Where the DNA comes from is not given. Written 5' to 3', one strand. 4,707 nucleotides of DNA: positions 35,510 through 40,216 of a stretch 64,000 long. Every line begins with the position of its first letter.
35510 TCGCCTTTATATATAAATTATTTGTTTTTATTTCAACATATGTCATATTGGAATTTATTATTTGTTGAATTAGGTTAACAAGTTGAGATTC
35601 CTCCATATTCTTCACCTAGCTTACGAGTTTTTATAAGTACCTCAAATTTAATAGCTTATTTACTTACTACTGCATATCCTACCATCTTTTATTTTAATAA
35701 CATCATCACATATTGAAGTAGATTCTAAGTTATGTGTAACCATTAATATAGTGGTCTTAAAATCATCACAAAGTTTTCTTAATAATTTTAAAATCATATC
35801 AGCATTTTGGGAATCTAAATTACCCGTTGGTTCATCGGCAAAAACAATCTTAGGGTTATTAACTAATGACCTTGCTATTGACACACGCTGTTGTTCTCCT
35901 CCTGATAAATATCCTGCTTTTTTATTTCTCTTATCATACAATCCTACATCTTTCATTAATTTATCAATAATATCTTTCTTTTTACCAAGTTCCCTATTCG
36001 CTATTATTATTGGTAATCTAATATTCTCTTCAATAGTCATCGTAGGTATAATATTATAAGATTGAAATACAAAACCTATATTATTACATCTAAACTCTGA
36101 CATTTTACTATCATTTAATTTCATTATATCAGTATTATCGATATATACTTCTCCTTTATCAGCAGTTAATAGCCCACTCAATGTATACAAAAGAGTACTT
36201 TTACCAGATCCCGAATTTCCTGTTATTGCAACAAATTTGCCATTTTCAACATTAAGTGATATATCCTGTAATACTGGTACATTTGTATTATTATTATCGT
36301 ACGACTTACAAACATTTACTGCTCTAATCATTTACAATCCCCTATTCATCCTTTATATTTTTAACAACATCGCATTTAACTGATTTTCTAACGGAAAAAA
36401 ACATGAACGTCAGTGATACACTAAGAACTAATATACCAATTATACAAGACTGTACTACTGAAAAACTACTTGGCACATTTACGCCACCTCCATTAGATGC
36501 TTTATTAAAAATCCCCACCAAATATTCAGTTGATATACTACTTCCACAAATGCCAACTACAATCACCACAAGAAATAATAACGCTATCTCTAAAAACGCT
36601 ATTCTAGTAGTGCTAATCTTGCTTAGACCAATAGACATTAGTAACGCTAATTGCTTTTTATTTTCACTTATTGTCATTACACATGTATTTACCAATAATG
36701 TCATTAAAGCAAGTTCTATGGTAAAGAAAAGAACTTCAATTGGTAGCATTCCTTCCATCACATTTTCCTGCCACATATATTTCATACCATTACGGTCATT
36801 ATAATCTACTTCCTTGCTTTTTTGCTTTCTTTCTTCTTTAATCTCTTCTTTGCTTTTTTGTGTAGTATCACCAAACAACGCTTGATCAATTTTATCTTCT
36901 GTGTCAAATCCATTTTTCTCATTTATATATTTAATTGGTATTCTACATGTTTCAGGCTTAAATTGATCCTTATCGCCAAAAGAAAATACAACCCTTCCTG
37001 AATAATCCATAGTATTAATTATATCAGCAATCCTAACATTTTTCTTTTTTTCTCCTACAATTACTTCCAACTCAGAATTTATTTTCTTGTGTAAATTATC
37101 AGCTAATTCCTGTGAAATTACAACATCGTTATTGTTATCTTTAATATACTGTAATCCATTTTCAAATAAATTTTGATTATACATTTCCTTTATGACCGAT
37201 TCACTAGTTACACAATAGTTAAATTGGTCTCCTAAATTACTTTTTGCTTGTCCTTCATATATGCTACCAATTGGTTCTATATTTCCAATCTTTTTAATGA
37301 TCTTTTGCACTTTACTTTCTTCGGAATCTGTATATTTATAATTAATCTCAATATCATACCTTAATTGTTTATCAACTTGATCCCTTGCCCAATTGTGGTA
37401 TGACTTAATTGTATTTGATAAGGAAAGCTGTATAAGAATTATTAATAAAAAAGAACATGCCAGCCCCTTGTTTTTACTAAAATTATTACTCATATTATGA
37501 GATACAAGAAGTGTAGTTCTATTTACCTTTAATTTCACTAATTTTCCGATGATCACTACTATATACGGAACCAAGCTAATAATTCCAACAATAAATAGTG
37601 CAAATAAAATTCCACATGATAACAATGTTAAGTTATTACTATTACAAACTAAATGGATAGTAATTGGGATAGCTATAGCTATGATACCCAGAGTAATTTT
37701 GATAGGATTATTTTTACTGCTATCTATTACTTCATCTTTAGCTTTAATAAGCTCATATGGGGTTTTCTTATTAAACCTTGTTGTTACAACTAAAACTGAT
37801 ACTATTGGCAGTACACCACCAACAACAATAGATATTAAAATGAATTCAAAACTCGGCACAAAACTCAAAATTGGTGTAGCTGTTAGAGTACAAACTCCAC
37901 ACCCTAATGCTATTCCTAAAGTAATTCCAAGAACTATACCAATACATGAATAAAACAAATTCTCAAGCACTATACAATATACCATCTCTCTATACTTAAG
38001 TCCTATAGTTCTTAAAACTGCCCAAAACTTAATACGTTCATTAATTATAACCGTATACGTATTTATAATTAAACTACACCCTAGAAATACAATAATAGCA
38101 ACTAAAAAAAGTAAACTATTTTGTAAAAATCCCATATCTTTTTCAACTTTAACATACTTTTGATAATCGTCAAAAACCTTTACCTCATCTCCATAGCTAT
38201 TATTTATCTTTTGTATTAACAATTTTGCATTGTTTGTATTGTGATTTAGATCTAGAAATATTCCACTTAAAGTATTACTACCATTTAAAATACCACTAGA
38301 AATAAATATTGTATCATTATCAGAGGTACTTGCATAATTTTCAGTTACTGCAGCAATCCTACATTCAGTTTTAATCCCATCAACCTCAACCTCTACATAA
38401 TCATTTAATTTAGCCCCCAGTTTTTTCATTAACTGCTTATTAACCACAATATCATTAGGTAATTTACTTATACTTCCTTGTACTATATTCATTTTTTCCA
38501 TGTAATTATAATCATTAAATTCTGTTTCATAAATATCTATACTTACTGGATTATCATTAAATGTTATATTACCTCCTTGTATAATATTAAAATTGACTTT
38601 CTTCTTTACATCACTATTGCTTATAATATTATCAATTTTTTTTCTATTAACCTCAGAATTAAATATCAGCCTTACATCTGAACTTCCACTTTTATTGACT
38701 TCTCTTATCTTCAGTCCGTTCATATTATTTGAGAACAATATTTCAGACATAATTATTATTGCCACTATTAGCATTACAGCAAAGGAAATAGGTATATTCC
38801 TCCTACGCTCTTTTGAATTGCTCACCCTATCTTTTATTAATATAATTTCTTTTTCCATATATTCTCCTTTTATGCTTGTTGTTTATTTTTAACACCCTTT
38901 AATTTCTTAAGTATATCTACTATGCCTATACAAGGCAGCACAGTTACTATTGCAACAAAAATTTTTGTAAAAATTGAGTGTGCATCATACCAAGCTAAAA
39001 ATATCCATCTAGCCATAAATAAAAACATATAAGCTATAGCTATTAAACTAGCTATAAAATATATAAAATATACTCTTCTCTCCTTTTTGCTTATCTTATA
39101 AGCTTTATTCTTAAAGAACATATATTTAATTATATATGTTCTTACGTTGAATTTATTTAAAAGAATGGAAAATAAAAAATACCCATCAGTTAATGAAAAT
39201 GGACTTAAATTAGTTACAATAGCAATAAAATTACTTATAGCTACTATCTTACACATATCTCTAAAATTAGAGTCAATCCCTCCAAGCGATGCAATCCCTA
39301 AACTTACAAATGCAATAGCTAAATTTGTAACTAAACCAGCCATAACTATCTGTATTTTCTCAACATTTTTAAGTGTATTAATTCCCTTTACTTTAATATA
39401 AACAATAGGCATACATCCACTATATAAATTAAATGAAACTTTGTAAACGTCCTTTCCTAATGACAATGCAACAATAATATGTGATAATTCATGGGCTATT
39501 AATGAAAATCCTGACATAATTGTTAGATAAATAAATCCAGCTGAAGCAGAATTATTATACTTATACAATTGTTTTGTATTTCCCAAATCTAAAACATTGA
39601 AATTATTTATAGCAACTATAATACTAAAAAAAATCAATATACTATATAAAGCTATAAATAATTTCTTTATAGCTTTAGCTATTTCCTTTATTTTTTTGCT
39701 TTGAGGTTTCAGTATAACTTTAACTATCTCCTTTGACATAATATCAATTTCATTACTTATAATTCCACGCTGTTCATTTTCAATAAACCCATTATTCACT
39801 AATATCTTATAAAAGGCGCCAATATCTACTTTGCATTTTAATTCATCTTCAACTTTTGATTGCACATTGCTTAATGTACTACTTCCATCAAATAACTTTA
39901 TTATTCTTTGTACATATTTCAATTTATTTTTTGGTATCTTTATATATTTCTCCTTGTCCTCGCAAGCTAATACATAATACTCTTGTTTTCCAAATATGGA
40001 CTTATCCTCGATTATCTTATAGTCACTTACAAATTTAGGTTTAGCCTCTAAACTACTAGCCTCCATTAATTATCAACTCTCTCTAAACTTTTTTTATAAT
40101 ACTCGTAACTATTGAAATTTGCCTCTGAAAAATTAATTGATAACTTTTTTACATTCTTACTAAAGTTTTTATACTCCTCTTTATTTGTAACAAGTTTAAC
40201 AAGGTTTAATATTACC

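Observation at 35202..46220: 11-kb minus-strand operon combining a KS/CLF-ACP module with a multi-precursor radical-SAM RiPP system and a dedicated exporter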

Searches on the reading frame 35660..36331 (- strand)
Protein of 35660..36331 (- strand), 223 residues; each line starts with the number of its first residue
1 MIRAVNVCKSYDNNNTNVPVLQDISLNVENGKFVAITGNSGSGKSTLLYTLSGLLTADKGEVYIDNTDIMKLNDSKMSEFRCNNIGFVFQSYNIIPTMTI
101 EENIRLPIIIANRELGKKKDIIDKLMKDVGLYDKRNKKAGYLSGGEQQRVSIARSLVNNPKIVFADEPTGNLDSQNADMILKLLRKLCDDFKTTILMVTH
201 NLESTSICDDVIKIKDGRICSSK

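Call 3: search_protein_families(library=ncbifam, proteins=[window:35660-36331:-], max_evalue=0.01)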
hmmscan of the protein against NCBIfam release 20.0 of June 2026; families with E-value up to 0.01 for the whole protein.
window:35660-36331:- (223 aa): 196 families (the best 25 are shown)
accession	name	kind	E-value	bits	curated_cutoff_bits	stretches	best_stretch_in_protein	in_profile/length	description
TIGR02211.1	LolD_lipo_ex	equivalog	3e-69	232.9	307.75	1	1-219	1-219/221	lipoprotein-releasing ABC transporter ATP-binding protein LolD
TIGR03608.1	L_ocin_972_ABC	subfamily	2.8e-61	206.6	254.85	1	8-214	5-206/206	putative bacteriocin export ABC transporter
NF038007.1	ABC_ATP_DarD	equivalog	9.1e-59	198.6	375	1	1-219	1-218/218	darobactin export ABC transporter ATP-binding protein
TIGR02673.1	FtsE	equivalog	2.6e-58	197.2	264.85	1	1-206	1-201/214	cell division ATP-binding protein FtsE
NF008639.0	PRK11629.1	equivalog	1.1e-57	195.1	360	1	2-220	7-225/234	lipoprotein-releasing ABC transporter ATP-binding protein LolD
NF007879.0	PRK10584.1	equivalog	3e-54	184.2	336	1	6-219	11-224/228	putative ABC transporter ATP-binding protein YbbA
NF007826.0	PRK10535.1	equivalog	3.5e-54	184.2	966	1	4-221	7-223/648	macrolide ABC transporter ATP-binding protein/permease MacB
TIGR02982.1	heterocyst_DevA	subfamily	1.6e-53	181.6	295.8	1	4-219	4-219/220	ABC exporter ATP-binding subunit, DevA family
TIGR02315.1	ABC_phnC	equivalog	4.7e-51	173.6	266.1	1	1-220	1-225/243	phosphonate ABC transporter ATP-binding protein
TIGR02314.1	ABC_MetN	equivalog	9.7e-46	156.3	499.7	1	1-220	1-220/343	methionine ABC transporter ATP-binding protein MetN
TIGR00968.1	3a0106s01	subfamily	1.4e-44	152.4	342.75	1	16-219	11-209/237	sulfate ABC transporter ATP-binding protein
TIGR04520.1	ECF_ATPase_1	equivalog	1.6e-44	152.4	315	1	3-221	2-216/269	energy-coupling factor transporter ATPase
TIGR03265.1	PhnT2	equivalog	1.9e-44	152.3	457.7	1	6-219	9-213/353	putative 2-aminoethylphosphonate ABC transporter ATP-binding protein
NF040933.2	ABC_arch_GlcV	equivalog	1.5e-43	149.1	450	1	2-219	3-220/357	glucose ABC transporter ATP-binding protein GlcV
TIGR04521.1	ECF_ATPase_2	equivalog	1.7e-43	148.8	330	1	6-221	5-225/279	energy-coupling factor transporter ATPase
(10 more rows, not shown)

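Call 4: search_protein_families(library=pfam, proteins=[window:35660-36331:-], max_evalue=0.01)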
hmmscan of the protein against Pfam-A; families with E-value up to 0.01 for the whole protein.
window:35660-36331:- (223 aa): 16 families
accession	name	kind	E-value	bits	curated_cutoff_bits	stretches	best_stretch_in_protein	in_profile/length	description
PF00005.33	ABC_tran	-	6.9e-37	127.5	25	1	21-169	1-136/137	ABC transporter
PF02463.25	SMC_N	-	1.5e-06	28.2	40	1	31-216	24-213/220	RecF/RecN/SMC N terminal domain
PF13555.12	AAA_29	-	5.6e-06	26.4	27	1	29-59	20-50/61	P-loop containing region of AAA domain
PF13175.12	AAA_15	-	1e-05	25.8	32.1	0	21-132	14-125/374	AAA ATPase domain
PF00437.27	T2SSE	-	0.00011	21.4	24.9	1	34-61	145-172/370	Type II/IV secretion system protein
PF13401.12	AAA_22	-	0.00018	22.2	27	1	30-196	4-119/130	AAA domain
PF13304.12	AAA_21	-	0.0003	21.4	27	0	33-57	1-25/304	AAA domain, putative AbiEii toxin, Type IV TA system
PF13481.12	AAA_25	-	0.00034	20.7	27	0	29-52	31-54/195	AAA domain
PF13476.12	AAA_23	-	0.00049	21.2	27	1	23-85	12-68/201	AAA domain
PF20720.3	nSTAND3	-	0.00054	20.1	27.2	1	28-64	14-51/155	Novel STAND NTPase 3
PF25199.1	nSTAND_NTPase5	-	0.00093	19.5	34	1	28-72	38-83/145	Novel STAND NTPase 5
PF03193.22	RsgA_GTPase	-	0.00097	19.4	30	1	20-62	96-137/174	RsgA GTPase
PF20703.3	nSTAND1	-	0.0044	17.1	27.1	1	24-57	26-57/379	Novel STAND NTPase 1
PF03308.22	MeaB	-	0.0046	16.4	23.1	0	13-57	15-59/273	Methylmalonyl Co-A mutase-associated GTPase MeaB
PF13238.12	AAA_18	-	0.0063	17.4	29.4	0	34-128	1-83/128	AAA domain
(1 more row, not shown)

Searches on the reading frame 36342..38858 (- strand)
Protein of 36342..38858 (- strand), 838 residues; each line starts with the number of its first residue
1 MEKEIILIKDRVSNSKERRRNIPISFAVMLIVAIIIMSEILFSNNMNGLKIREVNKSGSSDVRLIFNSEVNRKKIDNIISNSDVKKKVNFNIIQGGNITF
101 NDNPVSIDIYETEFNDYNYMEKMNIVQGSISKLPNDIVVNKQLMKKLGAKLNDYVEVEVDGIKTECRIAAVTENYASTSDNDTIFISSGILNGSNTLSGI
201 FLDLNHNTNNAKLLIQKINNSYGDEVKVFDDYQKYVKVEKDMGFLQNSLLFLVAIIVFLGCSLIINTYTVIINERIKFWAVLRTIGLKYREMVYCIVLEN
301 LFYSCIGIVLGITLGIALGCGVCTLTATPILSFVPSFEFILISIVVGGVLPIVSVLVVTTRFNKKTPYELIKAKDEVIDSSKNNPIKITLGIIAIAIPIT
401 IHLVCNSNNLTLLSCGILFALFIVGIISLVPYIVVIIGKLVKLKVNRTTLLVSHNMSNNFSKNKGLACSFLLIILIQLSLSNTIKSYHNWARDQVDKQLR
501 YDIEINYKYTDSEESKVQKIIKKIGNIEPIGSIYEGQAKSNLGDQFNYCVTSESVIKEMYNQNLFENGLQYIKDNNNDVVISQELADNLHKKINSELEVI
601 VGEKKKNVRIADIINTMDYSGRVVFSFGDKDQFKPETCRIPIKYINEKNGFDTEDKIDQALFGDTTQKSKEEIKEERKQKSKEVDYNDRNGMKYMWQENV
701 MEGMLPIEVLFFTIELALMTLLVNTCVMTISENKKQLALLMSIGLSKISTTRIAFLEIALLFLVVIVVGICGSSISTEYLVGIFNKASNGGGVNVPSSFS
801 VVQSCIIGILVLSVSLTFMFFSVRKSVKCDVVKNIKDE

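Call 3: search_protein_families(library=ncbifam, proteins=[window:36342-38858:-], max_evalue=0.01)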
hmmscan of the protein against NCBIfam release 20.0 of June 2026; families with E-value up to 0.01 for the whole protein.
window:36342-38858:- (838 aa): 5 families
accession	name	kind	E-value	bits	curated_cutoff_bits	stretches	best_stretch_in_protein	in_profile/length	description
TIGR02212.1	lolCE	equivalog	7.2e-10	38.4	362.45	2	120-352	125-370/411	lipoprotein-releasing ABC transporter permease subunit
NF008357.0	PRK11146.1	exception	2.9e-05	23.1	439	1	193-322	217-345/414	lipoprotein-releasing ABC transporter permease subunit LolE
TIGR02213.1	lolE_release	exception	2.9e-05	23.1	540.35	1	194-324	215-344/411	lipoprotein-releasing ABC transporter permease subunit LolE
NF041854.1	ABC_perm_YbbP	equivalog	0.0012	16.8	999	1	122-320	564-755/806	putative ABC transporter permease subunit YbbP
NF008076.0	PRK10814.1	exception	0.0049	15.9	473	1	235-333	259-349/399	lipoprotein-releasing ABC transporter permease subunit LolC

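Call 4: search_protein_families(library=pfam, proteins=[window:36342-38858:-], max_evalue=0.01)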
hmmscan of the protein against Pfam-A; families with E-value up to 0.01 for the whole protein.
window:36342-38858:- (838 aa): 2 families
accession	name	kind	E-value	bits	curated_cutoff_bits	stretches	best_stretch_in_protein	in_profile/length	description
PF02687.27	FtsX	-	1.6e-15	57.7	25.5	2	251-367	2-120/120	FtsX-like permease C-terminal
PF12704.14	MacB_PCD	-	5.5e-06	27.2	27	1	26-191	2-176/207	MacB-like periplasmic core domain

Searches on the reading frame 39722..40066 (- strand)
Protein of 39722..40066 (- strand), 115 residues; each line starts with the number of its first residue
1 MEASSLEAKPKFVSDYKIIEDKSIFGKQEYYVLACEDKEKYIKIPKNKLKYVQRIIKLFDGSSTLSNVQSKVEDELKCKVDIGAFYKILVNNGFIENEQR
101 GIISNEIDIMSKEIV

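Call 95: search_protein_families(library=pfam, proteins=[window:39722-40066:-], max_evalue=10)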
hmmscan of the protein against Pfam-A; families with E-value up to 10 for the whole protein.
window:39722-40066:- (115 aa): 1 family
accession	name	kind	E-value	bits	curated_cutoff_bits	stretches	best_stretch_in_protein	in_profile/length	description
PF02559.22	CarD_TRCF_RID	-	0.061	13.9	23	1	19-56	20-57/57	CarD-like/TRCF RID domain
